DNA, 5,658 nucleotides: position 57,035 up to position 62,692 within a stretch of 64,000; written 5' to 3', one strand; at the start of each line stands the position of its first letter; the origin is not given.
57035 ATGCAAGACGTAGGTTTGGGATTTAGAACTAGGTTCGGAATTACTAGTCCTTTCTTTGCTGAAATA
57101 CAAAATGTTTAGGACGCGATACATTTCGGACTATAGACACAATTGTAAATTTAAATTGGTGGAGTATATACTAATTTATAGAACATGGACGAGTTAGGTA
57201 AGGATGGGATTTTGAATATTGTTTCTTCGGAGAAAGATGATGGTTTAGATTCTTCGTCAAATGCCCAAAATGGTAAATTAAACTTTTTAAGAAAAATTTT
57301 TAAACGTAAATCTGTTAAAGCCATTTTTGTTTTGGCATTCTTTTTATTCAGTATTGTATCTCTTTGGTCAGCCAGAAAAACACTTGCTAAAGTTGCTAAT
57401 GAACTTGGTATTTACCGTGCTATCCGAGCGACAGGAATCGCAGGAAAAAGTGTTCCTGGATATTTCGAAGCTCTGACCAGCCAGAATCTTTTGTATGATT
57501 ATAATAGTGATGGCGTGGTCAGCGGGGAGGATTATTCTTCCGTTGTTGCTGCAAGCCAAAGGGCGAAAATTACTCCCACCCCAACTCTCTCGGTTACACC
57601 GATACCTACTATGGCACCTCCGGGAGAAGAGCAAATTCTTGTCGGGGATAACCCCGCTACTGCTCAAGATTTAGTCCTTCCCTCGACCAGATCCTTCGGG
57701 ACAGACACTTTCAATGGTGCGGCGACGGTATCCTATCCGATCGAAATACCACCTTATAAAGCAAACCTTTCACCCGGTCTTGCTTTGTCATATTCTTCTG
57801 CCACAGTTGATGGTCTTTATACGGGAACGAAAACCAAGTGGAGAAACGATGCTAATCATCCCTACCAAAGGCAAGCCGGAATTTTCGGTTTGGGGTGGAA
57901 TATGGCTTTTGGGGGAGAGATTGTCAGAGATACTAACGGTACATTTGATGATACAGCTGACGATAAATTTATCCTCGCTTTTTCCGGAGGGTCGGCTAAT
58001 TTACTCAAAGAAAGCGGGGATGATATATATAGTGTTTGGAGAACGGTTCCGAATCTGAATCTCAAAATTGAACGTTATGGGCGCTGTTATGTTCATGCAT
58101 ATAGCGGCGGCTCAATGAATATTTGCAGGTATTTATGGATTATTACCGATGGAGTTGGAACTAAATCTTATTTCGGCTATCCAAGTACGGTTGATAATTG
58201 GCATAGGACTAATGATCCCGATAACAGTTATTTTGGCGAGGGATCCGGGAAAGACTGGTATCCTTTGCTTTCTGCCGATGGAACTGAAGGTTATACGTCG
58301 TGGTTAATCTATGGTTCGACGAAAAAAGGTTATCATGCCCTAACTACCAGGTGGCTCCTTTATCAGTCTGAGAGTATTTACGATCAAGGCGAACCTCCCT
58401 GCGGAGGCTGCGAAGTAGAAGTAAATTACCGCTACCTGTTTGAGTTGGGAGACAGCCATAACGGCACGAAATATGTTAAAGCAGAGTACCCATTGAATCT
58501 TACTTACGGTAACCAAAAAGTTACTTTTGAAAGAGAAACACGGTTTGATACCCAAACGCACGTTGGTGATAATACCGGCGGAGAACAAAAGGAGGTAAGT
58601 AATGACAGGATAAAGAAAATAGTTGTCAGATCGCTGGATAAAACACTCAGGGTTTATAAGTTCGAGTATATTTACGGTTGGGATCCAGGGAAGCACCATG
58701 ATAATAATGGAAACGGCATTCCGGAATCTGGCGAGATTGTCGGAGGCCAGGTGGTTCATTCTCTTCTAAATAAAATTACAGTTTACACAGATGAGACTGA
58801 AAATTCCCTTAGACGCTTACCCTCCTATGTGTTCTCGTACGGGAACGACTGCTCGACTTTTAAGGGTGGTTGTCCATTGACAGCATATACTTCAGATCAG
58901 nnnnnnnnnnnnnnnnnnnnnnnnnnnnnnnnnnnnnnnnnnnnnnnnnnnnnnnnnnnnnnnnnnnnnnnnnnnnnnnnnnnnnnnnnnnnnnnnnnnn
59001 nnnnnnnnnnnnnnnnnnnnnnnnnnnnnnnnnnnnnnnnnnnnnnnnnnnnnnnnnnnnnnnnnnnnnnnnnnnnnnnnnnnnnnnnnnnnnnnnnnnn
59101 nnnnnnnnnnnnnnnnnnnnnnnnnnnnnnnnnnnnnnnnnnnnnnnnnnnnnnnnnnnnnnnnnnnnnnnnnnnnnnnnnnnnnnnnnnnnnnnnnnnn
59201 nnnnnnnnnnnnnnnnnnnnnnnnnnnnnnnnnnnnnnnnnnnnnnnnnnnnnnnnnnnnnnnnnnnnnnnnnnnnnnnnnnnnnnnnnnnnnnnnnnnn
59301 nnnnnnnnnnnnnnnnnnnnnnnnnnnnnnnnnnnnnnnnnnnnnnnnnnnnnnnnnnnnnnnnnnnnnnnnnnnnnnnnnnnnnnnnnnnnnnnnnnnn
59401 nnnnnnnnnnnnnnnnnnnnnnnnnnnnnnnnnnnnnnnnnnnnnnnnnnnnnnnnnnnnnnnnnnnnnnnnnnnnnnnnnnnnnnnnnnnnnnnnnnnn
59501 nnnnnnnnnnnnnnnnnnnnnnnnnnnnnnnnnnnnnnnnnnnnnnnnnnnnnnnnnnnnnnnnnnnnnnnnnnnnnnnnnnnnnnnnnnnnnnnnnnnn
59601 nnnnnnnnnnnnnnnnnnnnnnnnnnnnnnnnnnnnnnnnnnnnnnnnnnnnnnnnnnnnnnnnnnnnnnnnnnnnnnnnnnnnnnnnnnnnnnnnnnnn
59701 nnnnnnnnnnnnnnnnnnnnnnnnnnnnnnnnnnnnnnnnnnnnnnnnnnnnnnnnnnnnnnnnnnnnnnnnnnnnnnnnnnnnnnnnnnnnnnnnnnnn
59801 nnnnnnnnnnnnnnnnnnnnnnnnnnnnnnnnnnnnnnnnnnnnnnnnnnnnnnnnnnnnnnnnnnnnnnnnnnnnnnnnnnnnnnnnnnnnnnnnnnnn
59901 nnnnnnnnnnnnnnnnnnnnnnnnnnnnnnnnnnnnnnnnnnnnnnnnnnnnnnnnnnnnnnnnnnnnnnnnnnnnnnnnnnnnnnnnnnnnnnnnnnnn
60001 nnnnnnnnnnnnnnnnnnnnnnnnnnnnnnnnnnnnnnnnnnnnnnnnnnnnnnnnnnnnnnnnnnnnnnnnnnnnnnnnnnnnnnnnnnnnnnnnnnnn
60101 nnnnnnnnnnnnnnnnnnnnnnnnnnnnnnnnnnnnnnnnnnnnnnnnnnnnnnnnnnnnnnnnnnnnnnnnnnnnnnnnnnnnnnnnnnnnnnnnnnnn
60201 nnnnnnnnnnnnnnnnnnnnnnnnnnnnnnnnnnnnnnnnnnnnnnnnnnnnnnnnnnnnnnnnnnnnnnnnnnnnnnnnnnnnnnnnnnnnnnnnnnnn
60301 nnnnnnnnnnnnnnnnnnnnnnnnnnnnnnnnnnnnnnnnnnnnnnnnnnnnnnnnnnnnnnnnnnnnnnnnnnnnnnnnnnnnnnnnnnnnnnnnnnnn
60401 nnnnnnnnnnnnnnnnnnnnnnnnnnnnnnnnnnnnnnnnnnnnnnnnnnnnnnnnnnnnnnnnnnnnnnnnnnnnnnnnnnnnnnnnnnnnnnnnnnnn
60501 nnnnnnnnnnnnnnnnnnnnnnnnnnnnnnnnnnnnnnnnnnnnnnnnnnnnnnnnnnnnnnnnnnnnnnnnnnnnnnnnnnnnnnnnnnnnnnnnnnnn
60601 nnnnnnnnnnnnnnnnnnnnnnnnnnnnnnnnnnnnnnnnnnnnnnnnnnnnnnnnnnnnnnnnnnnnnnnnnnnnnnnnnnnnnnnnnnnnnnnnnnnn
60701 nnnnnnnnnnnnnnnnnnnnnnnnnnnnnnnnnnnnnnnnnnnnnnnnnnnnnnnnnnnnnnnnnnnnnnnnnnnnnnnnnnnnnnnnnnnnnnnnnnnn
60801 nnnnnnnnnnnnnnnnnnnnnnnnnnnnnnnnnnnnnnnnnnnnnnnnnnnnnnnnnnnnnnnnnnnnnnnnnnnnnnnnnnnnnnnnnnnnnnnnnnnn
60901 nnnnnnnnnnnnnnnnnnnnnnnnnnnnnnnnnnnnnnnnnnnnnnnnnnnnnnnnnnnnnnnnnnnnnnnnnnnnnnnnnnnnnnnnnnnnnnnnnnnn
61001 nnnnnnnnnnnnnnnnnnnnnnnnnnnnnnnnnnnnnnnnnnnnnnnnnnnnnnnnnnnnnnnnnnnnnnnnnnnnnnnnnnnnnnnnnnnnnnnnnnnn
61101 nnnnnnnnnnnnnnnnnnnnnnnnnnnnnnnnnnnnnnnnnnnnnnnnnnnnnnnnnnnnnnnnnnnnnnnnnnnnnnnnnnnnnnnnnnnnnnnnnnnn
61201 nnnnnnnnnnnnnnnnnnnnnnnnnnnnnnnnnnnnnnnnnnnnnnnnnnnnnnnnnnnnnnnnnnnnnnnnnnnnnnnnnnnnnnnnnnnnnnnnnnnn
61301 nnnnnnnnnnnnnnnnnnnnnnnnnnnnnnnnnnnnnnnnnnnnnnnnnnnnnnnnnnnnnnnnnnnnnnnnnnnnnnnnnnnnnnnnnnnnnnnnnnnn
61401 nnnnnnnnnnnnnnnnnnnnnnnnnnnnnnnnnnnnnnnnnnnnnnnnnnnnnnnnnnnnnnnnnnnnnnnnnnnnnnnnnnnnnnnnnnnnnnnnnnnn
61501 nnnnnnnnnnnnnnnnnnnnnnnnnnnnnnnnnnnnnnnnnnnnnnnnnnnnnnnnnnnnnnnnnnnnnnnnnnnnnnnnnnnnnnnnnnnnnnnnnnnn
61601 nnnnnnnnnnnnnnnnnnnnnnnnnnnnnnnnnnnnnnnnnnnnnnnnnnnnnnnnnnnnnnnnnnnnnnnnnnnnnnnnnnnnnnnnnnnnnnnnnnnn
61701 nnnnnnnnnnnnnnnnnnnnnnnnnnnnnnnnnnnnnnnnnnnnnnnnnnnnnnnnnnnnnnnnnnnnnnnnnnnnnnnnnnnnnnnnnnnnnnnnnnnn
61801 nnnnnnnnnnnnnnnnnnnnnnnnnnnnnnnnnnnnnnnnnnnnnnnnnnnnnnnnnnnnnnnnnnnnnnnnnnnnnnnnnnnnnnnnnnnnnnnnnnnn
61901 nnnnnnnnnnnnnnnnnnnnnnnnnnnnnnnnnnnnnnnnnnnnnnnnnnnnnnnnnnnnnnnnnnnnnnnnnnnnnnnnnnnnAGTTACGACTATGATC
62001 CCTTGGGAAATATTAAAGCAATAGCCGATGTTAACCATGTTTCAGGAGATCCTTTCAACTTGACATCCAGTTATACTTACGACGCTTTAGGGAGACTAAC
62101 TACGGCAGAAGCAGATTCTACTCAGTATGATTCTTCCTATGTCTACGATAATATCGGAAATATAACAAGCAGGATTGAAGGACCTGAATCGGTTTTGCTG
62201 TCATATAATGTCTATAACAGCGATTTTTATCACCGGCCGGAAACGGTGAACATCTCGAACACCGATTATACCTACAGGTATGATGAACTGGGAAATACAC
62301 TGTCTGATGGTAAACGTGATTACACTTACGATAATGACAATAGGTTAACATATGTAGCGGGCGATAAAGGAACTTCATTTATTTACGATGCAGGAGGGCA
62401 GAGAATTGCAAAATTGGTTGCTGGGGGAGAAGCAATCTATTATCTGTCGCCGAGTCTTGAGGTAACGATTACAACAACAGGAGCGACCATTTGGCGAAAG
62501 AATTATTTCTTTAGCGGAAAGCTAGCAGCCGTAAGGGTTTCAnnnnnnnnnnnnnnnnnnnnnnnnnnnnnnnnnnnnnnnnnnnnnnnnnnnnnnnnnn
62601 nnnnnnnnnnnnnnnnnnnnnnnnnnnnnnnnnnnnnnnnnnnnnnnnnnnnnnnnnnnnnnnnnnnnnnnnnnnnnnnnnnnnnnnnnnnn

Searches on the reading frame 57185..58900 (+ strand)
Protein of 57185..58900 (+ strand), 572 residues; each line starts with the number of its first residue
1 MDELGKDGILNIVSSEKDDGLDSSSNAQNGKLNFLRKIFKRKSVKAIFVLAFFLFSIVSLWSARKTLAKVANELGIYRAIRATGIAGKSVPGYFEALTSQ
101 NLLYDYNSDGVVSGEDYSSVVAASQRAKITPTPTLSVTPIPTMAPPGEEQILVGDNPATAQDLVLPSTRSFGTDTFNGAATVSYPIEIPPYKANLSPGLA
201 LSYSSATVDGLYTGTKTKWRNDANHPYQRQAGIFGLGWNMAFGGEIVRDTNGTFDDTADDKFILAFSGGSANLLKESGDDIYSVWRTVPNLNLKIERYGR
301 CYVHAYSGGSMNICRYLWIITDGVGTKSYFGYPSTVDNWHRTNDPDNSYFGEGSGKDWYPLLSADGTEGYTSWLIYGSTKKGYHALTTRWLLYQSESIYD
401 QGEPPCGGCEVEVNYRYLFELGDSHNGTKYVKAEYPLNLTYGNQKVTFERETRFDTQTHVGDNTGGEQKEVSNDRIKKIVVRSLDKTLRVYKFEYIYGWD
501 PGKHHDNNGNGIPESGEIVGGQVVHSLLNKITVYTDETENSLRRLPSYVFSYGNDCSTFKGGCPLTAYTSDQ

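Call 68: search_protein_families(library=pfam, proteins=[window:57185-58900:+], max_evalue=0.01)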
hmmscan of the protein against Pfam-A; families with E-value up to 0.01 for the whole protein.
window:57185-58900:+ (572 aa): 1 family
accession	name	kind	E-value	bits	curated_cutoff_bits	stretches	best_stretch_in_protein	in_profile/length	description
PF03534.18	SpvB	-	0.0015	18.2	22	0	176-212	3-39/287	Salmonella virulence plasmid 65kDa B protein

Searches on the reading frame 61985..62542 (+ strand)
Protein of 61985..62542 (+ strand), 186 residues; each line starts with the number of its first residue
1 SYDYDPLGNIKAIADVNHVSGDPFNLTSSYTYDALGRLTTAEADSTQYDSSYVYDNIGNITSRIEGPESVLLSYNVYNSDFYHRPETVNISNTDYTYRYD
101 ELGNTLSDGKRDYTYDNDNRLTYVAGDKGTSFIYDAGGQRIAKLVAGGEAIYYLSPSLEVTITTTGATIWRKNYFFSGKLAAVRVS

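Call 9: search_protein_families(library=ncbifam, proteins=[window:61985-62542:+], max_evalue=1)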
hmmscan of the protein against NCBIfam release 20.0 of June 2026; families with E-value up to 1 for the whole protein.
window:61985-62542:+ (186 aa): 1 family
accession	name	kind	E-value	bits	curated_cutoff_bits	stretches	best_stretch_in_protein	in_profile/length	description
TIGR01643.1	YD_repeat_2x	repeat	6.2e-10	39.2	15.8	1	27-40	17-30/42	YD repeat-containing protein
